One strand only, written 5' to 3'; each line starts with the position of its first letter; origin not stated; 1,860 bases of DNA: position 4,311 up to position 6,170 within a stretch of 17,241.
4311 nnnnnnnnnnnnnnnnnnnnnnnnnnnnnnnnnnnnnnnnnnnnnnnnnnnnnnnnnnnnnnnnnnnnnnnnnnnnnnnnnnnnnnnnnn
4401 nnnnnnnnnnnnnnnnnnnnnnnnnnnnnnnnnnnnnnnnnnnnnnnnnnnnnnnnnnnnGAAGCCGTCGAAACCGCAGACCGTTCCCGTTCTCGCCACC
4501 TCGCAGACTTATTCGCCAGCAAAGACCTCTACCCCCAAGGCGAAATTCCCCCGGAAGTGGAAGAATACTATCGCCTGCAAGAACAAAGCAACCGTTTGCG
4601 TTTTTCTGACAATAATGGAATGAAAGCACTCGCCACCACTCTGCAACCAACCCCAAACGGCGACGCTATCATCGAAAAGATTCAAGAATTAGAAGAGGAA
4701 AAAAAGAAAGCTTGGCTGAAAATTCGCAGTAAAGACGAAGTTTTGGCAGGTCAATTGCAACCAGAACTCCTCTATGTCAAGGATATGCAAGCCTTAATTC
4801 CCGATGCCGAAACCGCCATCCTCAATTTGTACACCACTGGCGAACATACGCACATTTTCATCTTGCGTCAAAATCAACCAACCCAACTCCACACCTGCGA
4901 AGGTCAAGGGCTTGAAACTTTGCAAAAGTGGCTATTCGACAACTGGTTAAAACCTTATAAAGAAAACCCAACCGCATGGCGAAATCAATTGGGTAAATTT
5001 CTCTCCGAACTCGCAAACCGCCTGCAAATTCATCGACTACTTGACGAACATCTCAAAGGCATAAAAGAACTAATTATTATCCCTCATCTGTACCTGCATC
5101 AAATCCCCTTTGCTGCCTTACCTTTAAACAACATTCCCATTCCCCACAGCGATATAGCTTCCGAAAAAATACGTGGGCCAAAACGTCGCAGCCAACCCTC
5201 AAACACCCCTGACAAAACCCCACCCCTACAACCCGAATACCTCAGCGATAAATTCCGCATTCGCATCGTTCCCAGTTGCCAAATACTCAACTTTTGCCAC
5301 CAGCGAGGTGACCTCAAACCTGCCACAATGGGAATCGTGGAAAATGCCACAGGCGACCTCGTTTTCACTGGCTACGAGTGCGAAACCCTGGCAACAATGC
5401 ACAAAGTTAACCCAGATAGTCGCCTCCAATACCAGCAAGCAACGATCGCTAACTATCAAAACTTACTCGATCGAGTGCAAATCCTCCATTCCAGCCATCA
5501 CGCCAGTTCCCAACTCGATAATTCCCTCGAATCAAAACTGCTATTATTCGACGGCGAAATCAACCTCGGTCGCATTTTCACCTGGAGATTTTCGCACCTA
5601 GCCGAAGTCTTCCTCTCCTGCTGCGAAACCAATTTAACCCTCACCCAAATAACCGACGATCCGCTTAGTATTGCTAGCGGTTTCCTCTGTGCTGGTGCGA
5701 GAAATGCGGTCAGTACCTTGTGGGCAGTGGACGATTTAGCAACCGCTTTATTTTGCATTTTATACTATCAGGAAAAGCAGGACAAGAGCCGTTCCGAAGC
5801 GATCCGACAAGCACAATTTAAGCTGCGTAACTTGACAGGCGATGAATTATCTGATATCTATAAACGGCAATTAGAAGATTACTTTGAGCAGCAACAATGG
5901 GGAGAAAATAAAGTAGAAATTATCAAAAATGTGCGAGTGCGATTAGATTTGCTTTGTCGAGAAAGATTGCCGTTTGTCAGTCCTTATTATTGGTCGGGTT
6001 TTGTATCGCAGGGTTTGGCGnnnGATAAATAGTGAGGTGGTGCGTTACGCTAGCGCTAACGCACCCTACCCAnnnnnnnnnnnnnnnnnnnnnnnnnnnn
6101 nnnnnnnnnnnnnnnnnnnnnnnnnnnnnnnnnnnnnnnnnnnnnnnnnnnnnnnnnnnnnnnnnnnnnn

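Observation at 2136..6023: Putative two-gene protease module: J-domain-like/DUF4384-like protein followed by TPR-CHAT caspase-like protease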

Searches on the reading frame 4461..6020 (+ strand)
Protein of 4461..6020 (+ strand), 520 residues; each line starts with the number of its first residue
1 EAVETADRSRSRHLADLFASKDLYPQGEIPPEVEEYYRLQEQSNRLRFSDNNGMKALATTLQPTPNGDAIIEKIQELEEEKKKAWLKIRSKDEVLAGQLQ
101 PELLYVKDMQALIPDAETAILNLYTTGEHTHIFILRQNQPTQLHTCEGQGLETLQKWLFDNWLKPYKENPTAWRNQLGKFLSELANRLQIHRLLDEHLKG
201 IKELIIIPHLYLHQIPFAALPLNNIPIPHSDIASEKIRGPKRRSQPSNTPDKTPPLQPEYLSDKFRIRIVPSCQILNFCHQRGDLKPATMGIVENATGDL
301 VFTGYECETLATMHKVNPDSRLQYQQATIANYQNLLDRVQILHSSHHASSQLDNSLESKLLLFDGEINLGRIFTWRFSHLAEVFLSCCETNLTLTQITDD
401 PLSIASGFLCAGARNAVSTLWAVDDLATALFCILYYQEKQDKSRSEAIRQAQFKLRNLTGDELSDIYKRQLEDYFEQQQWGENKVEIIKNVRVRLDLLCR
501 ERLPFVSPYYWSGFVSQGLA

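Call 42: search_solved_structures(query=window:4461-6020:+, max_evalue=1, show_alignments=2)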
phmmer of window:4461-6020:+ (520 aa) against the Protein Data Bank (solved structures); distinct sequences matched with E-value up to 1: 6.
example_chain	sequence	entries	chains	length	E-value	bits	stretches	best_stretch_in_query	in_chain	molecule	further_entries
8d9f_A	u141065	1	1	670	7.1e-05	24.7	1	331-426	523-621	CHAT domain protein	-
8d9g_A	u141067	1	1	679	7.2e-05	24.7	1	331-426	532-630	CHAT domain protein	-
7x8a_D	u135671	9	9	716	8.1e-05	24.5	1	331-426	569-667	CHAT domain protein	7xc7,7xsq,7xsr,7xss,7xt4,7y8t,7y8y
7y83_D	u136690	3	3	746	9.1e-05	24.4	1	331-426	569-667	CHAT domain protein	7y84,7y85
7zoq_A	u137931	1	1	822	0.00042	22.2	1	343-423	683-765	TPR-CHAT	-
8d9h_E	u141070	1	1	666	0.022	16.5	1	331-426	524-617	CHAT domain protein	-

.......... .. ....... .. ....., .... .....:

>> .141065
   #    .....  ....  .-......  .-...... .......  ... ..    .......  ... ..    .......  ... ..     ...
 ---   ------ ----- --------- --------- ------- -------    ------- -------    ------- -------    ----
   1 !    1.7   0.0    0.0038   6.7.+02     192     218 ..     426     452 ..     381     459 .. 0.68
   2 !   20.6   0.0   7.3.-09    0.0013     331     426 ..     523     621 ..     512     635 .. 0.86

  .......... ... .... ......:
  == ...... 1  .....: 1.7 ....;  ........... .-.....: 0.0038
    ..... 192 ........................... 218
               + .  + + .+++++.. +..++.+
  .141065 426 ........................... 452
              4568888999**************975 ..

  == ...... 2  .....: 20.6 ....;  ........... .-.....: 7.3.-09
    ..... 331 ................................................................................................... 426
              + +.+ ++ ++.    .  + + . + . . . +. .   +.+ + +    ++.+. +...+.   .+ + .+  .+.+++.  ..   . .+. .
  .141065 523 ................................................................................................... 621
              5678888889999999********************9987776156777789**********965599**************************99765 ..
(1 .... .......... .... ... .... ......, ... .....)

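Call 52: find_related_loci(query=window:4461-6020:+, collection=metagenome_contigs, flank=8000)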
Query window:4461-6020:+ (520 aa) in metagenome_contigs; peptide patterns used: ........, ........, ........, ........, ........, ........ (x = any residue, [..] = any of these).
109 stretches matched a pattern, but none encodes a relative of the query by tblastn (E <= 1e-3).

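Call 54: find_related_loci(query=A4, collection=metagenome_contigs, flank=8000)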
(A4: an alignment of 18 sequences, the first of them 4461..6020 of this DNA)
Query A4 (520 aa) in metagenome_contigs; peptide patterns used: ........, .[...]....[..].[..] (x = any residue, [..] = any of these).
302 stretches matched a pattern; 98 encode a relative of the query (tblastn E <= 1e-3); the best 80 are kept; 80 distinct loci.
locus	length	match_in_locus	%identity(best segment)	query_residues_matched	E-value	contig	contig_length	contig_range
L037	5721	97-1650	84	1-520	0e+0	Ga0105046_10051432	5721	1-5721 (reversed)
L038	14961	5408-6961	84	1-520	0e+0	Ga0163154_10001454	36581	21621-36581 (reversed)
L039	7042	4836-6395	81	1-520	0e+0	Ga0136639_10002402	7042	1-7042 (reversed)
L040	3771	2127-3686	81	1-520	0e+0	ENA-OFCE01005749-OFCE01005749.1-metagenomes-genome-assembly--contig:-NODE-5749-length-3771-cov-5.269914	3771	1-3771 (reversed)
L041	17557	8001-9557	81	1-520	0e+0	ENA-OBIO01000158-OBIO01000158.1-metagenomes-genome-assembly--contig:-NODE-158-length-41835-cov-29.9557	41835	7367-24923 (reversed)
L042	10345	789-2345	81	1-520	0e+0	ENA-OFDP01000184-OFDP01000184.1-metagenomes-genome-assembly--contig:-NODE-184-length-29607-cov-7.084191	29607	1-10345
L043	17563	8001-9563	75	1-520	0e+0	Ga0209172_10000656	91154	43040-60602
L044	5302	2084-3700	71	1-520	0e+0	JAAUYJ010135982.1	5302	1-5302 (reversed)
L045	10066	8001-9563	82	1-520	0e+0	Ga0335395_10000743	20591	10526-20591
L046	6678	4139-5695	73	1-520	0e+0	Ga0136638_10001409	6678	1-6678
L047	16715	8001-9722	59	1-520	0e+0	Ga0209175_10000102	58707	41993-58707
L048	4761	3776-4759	80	1-326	6e-179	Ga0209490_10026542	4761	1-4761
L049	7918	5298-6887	51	1-519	6e-165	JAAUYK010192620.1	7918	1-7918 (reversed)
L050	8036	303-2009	48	1-519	1e-157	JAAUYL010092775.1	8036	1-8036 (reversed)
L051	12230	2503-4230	46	1-519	7e-157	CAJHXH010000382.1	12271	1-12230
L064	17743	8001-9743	43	1-520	8e-134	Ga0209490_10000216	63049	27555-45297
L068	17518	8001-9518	44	1-519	3e-128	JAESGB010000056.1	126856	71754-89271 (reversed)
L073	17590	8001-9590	43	1-519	2e-129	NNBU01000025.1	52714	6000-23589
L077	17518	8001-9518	42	1-519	1e-123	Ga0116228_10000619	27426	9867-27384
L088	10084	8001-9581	40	1-518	6e-113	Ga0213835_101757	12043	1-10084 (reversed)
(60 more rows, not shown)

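Call 58: search_protein_families(library=pfam, proteins=[L073:3251-3946:+, L073:3943-4701:+, L068:4797-5210:+, L068:5176-5910:+, L064:4986-5654:+, L064:5775-6866:+, L077:5150-5854:+, L077:5915-6382:+, L088:4422-5666:+, L088:5679-6065:+], max_evalue=0.05)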
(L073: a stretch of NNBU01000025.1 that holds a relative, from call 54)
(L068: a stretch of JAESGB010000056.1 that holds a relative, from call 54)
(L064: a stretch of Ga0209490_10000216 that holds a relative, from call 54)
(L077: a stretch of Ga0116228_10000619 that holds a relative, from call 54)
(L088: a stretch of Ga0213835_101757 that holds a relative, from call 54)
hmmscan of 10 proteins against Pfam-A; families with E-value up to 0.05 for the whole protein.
L073:3251-3946:+ (231 aa): 0 families

L073:3943-4701:+ (252 aa): 1 family
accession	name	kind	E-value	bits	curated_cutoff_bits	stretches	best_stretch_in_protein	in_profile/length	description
PF08852.17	DUF1822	-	8.4e-40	137.4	25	1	11-181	1-189/370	Protein of unknown function (DUF1822)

L068:4797-5210:+ (137 aa): 1 family
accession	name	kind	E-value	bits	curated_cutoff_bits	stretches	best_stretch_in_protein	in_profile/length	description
PF05973.20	Gp49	-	7.9e-08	32.7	23.9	1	41-126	6-89/90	Phage derived protein Gp49-like (DUF891)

L068:5176-5910:+ (244 aa): 15 families
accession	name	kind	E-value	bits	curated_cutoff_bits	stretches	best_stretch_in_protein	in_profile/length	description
PF01381.28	HTH_3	-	9.7e-09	35.6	23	1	44-75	1-32/55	Helix-turn-helix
PF13560.12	HTH_31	-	3.3e-07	31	27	1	44-94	6-57/64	Helix-turn-helix domain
PF13744.12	HTH_37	-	4.3e-07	30.1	27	1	36-100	15-80/80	Helix-turn-helix domain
PF01047.28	MarR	-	0.00069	19.9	24.6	1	43-79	8-44/59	MarR family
PF13412.12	HTH_24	-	0.00089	19.2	21.9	1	44-70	9-35/48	Winged helix-turn-helix DNA-binding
PF12802.13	MarR_2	-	0.002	18.7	27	1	45-72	12-40/61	MarR family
PF17762.8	HTH_ParB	-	0.0023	18.5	22.6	1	42-71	10-39/102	ParB HTH domain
PF12844.13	HTH_19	-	0.0025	18.1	30.2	1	45-94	5-54/64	Helix-turn-helix domain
PF13413.12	HTH_25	-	0.0029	17.8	24.6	1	44-74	2-32/62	Helix-turn-helix domain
PF20432.4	Xre-like-HTH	-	0.024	15.3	25.8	0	41-76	12-50/63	Antitoxin Xre-like helix-turn-helix domain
PF04545.22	Sigma70_r4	-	0.028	14.4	24.1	0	50-74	18-42/50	Sigma-70, region 4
PF13545.12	HTH_Crp_2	-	0.034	14.5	27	0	48-81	18-51/70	Crp-like helix-turn-helix domain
PF14601.11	TFX_C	-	0.035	14.5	27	0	85-109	5-29/83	DNA_binding protein, TFX, C-term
PF13443.12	HTH_26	-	0.036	14.8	22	0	45-99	3-61/63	Cro/C1-type HTH DNA-binding domain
PF15943.11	YdaS_toxin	-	0.045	14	30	0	55-72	11-28/65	Bacterial toxin YdaS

L064:4986-5654:+ (222 aa): 1 family
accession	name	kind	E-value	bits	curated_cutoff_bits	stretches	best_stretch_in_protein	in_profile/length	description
PF10722.14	YbjN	-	0.00022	21.9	22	1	51-172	4-119/126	Putative bacterial sensory transduction regulator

L064:5775-6866:+ (363 aa): 3 families
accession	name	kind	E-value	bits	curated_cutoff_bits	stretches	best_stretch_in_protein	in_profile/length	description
PF01936.24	NYN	-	2e-27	96.9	24.2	1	206-354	1-145/145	NYN domain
PF11932.13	DUF3450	-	0.0021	17.8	32.6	1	98-191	7-100/241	Protein of unknown function (DUF3450)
PF05531.17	NPV_P10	-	0.034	15.1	29.8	0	155-193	17-55/75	Nucleopolyhedrovirus P10 protein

L077:5150-5854:+ (234 aa): 1 family
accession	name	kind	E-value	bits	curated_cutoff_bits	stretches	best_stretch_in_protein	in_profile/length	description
PF16589.12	BRCT_2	-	0.028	15.2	27.3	0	128-176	19-63/86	BRCT domain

L077:5915-6382:+ (155 aa): 0 families

L088:4422-5666:+ (414 aa): 1 family
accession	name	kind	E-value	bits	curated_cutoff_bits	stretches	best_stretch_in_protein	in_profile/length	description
PF08852.17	DUF1822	-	4e-35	122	25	1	50-410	4-367/370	Protein of unknown function (DUF1822)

L088:5679-6065:+ (128 aa): 1 family
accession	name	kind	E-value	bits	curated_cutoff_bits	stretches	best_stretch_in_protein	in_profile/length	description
PF20475.3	DUF6717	-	1.1e-12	48.8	27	1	20-123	3-113/115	Family of unknown function (DUF6717)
